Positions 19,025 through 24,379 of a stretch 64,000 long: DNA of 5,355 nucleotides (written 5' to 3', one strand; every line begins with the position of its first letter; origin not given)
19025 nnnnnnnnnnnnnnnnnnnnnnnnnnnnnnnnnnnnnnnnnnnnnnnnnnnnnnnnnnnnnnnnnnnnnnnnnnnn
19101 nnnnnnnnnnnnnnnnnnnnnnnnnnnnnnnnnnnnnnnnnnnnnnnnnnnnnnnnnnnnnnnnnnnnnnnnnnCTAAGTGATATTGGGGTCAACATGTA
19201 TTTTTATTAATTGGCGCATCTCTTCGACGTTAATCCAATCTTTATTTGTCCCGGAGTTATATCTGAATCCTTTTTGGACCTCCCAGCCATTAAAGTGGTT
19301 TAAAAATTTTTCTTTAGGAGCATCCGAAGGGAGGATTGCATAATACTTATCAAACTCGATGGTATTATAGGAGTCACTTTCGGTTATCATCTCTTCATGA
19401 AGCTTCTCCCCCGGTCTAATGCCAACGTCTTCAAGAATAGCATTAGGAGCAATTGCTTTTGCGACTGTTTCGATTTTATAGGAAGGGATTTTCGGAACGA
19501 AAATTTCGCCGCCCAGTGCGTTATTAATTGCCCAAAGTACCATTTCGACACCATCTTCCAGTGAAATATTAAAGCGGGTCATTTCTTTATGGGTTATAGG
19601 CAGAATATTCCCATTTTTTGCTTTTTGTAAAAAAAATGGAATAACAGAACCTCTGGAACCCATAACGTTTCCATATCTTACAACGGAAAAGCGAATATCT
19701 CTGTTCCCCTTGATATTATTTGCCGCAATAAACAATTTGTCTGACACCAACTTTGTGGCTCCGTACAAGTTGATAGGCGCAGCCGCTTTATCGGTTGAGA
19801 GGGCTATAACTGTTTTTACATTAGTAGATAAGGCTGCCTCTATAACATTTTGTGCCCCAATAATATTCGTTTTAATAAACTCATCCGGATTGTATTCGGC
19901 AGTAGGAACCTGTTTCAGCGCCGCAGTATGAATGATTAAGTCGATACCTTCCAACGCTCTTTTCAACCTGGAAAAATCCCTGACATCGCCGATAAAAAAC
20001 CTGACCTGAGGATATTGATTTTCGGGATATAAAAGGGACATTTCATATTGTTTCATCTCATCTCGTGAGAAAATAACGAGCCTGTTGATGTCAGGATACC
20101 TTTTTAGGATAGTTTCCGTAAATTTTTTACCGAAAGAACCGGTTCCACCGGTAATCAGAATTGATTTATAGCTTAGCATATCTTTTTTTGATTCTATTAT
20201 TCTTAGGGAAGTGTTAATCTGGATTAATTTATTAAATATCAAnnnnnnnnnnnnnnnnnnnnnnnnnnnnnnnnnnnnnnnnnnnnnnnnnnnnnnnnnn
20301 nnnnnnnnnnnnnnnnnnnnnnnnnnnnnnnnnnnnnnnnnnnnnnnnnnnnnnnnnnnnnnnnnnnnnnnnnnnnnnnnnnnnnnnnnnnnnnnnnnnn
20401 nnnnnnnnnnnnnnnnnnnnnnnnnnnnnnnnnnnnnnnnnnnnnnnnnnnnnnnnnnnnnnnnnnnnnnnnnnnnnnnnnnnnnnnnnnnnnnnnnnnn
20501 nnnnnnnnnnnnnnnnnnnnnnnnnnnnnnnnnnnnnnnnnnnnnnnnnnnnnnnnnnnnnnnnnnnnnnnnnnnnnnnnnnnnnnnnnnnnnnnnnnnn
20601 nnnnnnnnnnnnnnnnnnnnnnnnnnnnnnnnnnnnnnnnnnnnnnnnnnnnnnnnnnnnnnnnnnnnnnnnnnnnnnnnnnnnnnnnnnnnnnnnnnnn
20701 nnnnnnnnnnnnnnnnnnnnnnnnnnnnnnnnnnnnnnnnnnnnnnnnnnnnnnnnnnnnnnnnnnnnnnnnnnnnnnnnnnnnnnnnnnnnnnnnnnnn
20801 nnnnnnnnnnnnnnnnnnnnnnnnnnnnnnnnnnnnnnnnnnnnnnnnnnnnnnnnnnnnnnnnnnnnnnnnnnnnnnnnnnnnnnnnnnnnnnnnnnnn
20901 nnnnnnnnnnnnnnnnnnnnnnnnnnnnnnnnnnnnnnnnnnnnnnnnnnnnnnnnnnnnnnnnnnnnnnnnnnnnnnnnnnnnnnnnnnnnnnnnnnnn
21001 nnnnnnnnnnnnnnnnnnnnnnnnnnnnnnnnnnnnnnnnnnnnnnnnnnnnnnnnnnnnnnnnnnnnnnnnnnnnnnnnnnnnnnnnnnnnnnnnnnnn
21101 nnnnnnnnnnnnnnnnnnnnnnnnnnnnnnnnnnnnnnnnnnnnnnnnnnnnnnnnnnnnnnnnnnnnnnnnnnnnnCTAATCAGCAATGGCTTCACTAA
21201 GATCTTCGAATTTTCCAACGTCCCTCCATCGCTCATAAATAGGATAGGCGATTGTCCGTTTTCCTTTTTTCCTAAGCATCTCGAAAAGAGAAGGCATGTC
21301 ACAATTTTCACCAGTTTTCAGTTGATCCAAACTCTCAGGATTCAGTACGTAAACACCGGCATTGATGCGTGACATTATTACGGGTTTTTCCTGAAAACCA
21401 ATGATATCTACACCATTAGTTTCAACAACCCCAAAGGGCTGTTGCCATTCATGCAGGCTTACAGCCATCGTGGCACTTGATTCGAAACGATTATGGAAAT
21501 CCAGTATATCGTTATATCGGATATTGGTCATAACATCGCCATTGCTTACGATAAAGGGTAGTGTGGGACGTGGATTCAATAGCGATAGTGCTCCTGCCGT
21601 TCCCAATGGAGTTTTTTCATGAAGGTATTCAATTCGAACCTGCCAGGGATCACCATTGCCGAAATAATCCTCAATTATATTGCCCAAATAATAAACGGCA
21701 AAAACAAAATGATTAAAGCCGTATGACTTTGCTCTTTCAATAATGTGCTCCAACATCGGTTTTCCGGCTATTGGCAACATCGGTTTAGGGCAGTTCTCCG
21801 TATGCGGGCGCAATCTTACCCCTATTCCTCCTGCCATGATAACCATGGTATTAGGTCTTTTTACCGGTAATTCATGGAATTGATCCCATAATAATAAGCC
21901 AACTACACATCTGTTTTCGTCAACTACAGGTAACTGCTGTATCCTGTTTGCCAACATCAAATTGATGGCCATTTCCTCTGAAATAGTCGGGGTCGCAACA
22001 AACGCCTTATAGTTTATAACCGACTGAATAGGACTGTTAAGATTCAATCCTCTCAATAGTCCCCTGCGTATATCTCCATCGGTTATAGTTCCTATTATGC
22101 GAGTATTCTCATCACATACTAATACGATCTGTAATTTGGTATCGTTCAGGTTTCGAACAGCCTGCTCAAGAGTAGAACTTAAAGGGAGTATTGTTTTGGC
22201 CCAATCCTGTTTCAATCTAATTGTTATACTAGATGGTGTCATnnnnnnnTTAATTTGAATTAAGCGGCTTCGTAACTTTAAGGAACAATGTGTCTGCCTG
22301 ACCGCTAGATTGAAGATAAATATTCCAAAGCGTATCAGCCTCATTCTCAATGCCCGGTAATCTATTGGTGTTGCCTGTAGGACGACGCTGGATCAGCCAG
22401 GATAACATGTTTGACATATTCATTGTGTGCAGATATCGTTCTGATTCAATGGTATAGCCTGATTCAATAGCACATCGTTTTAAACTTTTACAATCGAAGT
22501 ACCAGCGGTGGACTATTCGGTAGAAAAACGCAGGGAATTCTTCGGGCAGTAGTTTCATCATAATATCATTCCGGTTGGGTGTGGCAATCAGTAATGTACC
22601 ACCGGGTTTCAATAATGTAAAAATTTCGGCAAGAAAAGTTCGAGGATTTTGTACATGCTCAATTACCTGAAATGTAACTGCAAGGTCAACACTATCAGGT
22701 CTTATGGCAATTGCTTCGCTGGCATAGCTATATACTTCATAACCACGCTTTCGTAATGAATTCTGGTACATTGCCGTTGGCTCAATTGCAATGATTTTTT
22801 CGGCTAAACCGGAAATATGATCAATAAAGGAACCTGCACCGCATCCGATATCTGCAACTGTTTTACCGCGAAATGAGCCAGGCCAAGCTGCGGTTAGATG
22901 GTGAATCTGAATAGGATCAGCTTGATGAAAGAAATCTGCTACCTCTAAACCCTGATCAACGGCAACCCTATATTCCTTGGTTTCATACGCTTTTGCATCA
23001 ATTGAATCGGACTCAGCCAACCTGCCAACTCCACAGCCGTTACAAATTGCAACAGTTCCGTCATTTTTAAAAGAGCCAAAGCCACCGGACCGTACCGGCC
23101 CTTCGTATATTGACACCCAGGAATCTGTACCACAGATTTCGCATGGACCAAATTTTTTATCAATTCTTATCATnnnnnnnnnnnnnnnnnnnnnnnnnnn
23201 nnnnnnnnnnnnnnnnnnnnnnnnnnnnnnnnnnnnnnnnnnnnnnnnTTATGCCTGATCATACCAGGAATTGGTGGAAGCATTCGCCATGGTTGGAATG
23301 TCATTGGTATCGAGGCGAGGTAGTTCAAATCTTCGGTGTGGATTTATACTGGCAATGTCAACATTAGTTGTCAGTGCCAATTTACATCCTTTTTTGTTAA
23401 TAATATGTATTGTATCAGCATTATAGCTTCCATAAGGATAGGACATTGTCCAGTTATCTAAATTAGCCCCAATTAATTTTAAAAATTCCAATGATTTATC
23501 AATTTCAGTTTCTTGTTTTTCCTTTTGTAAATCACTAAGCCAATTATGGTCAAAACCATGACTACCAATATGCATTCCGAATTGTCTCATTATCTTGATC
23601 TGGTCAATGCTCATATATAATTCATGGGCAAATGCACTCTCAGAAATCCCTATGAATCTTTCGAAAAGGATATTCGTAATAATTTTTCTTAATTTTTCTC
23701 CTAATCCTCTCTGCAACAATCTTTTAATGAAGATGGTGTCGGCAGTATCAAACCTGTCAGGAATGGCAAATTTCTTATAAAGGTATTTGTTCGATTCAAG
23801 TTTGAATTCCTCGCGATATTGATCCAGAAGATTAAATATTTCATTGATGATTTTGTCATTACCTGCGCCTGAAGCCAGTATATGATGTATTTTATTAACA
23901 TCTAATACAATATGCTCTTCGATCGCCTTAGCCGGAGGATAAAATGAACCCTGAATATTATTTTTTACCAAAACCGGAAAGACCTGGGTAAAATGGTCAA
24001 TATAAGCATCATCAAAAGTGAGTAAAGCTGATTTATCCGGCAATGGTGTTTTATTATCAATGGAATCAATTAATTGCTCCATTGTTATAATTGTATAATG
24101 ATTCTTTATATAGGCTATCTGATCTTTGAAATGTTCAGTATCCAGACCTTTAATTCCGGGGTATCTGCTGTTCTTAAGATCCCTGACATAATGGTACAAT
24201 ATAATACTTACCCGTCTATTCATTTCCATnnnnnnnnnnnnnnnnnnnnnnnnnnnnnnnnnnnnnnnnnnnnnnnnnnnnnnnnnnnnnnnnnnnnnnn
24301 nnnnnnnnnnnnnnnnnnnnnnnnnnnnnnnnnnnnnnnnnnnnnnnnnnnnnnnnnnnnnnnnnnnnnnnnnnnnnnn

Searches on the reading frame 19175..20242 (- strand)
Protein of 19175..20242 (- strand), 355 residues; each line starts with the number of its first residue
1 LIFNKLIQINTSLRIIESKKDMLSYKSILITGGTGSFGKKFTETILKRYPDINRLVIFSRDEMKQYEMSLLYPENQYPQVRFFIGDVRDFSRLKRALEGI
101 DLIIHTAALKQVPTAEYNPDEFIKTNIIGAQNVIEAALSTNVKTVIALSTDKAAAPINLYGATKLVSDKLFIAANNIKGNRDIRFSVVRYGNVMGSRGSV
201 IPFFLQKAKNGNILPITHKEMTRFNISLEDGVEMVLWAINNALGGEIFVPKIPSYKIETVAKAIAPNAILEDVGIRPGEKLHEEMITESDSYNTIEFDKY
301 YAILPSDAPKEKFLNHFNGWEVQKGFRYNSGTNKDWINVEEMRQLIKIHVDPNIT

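Call 16: search_protein_families(library=pfam, proteins=[window:19175-20242:-], max_evalue=0.00001)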
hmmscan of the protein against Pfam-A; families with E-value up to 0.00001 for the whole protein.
window:19175-20242:- (355 aa): 7 families
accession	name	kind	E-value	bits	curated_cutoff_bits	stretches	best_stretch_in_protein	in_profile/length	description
PF02719.21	Polysacc_synt_2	-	1.4e-99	333.4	20.2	1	28-303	1-291/293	Polysaccharide biosynthesis protein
PF01370.27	Epimerase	-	2.2e-25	89.9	20.9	1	28-247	1-236/240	NAD dependent epimerase/dehydratase family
PF01073.25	3Beta_HSD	-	5.2e-18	65.5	22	1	29-156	1-122/280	3-beta hydroxysteroid dehydrogenase/isomerase family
PF16363.11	GDP_Man_Dehyd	-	1.4e-15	58.1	27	1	29-151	1-130/332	GDP-mannose 4,6 dehydratase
PF04321.23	RmlD_sub_bind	-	1.1e-09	38.2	27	1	27-214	2-173/287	RmlD substrate binding domain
PF07993.18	NAD_binding_4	-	1.6e-09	37.8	20.1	1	30-153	1-139/258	Male sterility protein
PF13460.12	NAD_binding_10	-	8.7e-08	32.7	27.2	1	32-154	1-102/184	NAD(P)H-binding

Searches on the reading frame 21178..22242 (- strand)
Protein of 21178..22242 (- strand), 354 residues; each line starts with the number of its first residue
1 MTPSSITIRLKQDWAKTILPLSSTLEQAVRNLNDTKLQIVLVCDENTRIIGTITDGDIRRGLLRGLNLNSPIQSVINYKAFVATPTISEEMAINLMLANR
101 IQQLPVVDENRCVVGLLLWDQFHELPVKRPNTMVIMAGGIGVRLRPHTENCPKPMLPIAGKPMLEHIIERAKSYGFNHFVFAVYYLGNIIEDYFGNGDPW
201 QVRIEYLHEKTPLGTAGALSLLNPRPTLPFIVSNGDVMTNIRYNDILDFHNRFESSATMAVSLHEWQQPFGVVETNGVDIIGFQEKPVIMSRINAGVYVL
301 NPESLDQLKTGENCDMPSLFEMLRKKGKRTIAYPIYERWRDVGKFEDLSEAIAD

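Call 13: search_protein_families(library=pfam, proteins=[window:21178-22242:-], max_evalue=0.00001)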
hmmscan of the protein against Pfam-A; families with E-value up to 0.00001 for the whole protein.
window:21178-22242:- (354 aa): 3 families
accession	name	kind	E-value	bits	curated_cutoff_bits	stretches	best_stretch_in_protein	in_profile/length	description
PF00483.29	NTP_transferase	-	5.5e-34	118.3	21.2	1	134-353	3-240/245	Nucleotidyl transferase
PF00571.33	CBS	-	2.6e-12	47.3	24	0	19-62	12-55/57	CBS domain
PF12804.13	NTP_transf_3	-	2.5e-07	31.4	27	1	134-185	2-48/160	MobA-like NTP transferase domain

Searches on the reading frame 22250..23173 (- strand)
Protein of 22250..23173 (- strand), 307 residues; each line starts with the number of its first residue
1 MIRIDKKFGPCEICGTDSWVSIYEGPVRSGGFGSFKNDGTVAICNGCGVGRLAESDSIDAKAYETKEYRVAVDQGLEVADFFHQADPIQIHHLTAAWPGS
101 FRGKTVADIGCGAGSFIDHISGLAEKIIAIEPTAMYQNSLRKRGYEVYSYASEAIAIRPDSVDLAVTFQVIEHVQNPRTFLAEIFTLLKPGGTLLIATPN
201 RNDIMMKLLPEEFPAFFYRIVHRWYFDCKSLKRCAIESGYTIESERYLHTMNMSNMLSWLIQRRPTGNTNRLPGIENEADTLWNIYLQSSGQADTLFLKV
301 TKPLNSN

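Call 13: search_protein_families(library=pfam, proteins=[window:22250-23173:-], max_evalue=0.00001)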
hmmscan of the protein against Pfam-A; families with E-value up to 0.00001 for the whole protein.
window:22250-23173:- (307 aa): 6 families
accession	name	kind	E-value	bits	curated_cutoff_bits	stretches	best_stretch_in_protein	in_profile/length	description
PF13489.12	Methyltransf_23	-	9e-21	74.7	27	1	93-244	13-163/164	Methyltransferase domain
PF08241.18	Methyltransf_11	-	3e-14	53.8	21.2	1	108-196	2-95/95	Methyltransferase domain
PF08242.18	Methyltransf_12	-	1.7e-10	41.9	30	1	108-194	2-98/98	Methyltransferase domain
PF13649.12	Methyltransf_25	-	1.5e-09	38.8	27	1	106-192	1-97/97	Methyltransferase domain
PF13847.12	Methyltransf_31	-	6e-09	36.2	27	1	102-207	3-120/145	Methyltransferase domain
PF05219.18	DREV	-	1.1e-06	28.5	26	1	97-197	89-187/265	DREV methyltransferase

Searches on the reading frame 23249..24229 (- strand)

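Call 13: search_protein_families(library=pfam, proteins=[window:23249-24229:-], max_evalue=0.00001)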
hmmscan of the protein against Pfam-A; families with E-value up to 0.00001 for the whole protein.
window:23249-24229:- (326 aa): 1 family
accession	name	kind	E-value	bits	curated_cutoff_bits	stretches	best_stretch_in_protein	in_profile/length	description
PF01522.26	Polysacc_deac_1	-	3.3e-21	76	23.1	1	209-283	49-122/124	Polysaccharide deacetylase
